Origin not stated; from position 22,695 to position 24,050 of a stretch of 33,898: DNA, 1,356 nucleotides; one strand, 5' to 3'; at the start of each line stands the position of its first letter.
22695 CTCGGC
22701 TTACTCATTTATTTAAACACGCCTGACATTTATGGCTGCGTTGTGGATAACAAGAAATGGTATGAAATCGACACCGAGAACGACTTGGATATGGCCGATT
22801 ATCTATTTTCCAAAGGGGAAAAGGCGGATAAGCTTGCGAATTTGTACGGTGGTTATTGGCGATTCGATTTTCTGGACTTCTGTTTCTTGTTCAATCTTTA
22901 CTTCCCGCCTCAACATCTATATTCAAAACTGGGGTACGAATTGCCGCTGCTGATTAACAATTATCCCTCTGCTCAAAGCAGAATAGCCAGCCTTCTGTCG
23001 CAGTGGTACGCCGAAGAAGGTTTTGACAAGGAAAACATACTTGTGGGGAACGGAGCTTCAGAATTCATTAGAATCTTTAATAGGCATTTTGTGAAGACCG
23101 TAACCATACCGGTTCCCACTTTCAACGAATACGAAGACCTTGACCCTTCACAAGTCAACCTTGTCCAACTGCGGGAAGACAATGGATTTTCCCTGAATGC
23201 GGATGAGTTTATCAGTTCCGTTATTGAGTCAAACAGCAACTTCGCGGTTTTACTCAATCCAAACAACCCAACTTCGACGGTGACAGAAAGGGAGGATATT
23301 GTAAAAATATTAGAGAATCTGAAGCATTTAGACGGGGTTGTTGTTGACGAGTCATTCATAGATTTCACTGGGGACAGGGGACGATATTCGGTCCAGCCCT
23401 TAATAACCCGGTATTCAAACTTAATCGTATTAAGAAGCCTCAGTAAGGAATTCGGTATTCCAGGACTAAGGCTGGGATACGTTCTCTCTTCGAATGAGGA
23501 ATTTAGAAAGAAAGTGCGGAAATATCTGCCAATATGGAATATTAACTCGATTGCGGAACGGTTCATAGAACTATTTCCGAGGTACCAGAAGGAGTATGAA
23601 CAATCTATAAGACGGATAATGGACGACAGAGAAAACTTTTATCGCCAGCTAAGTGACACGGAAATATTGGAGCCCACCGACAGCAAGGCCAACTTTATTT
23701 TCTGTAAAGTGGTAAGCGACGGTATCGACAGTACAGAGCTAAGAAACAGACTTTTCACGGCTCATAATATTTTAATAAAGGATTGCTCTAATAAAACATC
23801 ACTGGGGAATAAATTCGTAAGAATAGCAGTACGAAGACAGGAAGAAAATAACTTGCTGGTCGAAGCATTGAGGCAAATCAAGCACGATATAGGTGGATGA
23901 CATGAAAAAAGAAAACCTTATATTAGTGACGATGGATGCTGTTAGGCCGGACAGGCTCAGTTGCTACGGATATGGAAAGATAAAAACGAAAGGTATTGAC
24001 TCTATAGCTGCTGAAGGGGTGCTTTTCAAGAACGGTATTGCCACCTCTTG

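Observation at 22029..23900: LicC-like cytidylyltransferase fused to a CobD-like PLP enzyme: a candidate single-protein route to a CDP-activated amino-alcohol phosphate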

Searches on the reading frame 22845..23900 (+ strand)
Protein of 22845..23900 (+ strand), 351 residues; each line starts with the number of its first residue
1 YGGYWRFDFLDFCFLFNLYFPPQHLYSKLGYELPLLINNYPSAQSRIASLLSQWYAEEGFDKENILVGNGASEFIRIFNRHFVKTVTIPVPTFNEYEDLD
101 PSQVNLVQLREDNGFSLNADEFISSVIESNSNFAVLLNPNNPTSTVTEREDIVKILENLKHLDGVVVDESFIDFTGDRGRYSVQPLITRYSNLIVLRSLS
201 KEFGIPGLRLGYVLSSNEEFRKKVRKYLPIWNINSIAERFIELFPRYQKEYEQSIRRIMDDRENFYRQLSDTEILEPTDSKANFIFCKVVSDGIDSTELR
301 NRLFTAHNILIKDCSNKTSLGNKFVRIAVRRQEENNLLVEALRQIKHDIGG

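Call 16: search_solved_structures(query=window:22845-23900:+, max_evalue=1e-20, show_alignments=5)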
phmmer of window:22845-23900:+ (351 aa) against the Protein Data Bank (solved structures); distinct sequences matched with E-value up to 1e-20: 8.
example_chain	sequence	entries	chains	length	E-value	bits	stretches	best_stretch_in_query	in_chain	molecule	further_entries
6oux_A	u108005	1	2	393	1.7e-40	142.3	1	35-348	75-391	Threonine phosphate decarboxylase-like enzyme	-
3ftb_A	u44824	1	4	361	9.1e-34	120.2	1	64-348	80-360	Histidinol-phosphate aminotransferase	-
3fkd_A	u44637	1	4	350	3.2e-29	105.3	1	37-344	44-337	L-threonine-O-3-phosphate decarboxylase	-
8bj1_A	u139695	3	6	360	3.1e-28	102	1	17-343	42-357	histidinol-phosphate aminotransferase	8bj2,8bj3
8bj4_A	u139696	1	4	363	3.2e-28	102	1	17-343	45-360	histidinol-phosphate aminotransferase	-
1lc5_A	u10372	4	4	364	5e-28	101.3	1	64-346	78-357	L-Threonine-O-3-Phosphate Decarboxylase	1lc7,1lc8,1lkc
1h1c_A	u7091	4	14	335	1.3e-21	80.2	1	45-343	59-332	HISTIDINOL-PHOSPHATE AMINOTRANSFERASE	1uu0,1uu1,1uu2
2f8j_A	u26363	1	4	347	1.5e-21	80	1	45-343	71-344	Histidinol-phosphate aminotransferase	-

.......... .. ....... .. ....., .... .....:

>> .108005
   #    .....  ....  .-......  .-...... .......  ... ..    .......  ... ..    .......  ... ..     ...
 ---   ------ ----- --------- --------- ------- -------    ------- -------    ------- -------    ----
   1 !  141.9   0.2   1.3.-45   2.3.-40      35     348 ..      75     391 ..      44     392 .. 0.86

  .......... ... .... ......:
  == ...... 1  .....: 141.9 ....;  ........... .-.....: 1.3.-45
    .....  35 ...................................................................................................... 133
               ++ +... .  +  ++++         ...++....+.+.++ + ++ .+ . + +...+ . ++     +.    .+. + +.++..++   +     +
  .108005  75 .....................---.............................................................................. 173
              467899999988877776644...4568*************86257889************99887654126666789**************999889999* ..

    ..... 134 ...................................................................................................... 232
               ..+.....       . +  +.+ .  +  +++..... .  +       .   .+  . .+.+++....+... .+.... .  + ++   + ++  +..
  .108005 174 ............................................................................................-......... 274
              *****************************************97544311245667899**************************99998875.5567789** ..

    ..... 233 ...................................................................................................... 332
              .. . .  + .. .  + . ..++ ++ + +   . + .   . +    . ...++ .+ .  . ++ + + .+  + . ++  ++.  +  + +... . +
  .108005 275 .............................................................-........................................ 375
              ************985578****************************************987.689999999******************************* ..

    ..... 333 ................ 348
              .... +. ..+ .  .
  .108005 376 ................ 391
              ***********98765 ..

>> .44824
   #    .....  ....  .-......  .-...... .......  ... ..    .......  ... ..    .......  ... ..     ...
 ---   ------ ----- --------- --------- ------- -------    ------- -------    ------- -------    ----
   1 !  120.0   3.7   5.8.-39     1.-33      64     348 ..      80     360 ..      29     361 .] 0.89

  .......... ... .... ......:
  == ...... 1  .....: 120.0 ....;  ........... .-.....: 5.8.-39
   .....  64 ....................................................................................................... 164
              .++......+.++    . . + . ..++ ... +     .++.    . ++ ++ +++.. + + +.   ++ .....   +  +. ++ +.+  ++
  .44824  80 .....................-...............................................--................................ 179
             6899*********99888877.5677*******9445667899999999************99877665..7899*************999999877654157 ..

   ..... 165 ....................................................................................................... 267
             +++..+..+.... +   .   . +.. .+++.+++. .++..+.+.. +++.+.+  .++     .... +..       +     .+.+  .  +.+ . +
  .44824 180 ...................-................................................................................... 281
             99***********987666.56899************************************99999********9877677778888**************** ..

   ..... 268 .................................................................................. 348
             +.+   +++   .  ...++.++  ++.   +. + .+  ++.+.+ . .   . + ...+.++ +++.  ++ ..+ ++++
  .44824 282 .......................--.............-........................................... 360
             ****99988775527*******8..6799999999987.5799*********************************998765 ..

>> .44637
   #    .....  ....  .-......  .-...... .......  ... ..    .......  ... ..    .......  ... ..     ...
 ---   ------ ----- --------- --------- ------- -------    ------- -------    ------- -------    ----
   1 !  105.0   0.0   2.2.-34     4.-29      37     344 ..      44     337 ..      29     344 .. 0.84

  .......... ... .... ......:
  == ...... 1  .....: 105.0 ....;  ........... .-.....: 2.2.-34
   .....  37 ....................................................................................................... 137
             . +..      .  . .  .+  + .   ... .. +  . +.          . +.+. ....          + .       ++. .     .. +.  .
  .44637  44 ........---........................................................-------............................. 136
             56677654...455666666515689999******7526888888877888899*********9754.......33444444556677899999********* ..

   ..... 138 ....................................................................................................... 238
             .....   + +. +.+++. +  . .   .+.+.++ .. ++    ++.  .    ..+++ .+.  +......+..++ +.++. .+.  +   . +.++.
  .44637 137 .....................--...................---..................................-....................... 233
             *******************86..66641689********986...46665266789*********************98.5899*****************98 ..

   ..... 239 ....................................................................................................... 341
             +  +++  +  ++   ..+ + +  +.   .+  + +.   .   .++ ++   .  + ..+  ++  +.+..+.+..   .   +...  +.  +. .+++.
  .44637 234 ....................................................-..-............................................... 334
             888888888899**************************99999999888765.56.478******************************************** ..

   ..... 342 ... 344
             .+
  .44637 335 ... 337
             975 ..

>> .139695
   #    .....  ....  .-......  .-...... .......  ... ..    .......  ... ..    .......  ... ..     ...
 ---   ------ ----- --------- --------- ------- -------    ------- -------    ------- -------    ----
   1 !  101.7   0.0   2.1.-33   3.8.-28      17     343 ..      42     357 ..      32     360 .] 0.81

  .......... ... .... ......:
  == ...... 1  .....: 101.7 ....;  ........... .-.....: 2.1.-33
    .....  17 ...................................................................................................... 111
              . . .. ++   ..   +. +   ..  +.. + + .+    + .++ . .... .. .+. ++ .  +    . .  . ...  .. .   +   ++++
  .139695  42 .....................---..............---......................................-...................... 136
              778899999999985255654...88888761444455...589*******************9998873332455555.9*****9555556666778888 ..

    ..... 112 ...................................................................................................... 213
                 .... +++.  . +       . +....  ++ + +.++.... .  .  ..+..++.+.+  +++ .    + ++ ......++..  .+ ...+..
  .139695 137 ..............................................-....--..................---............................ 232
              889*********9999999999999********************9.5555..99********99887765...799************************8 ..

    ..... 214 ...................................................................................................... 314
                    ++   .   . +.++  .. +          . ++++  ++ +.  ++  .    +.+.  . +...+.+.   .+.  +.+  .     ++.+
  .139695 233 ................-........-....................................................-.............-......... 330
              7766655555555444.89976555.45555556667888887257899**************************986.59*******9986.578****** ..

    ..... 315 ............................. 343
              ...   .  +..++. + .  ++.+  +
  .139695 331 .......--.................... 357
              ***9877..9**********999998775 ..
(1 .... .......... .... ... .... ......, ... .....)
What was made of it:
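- The best solved relative is 6oux (1.7e-40; call 16).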
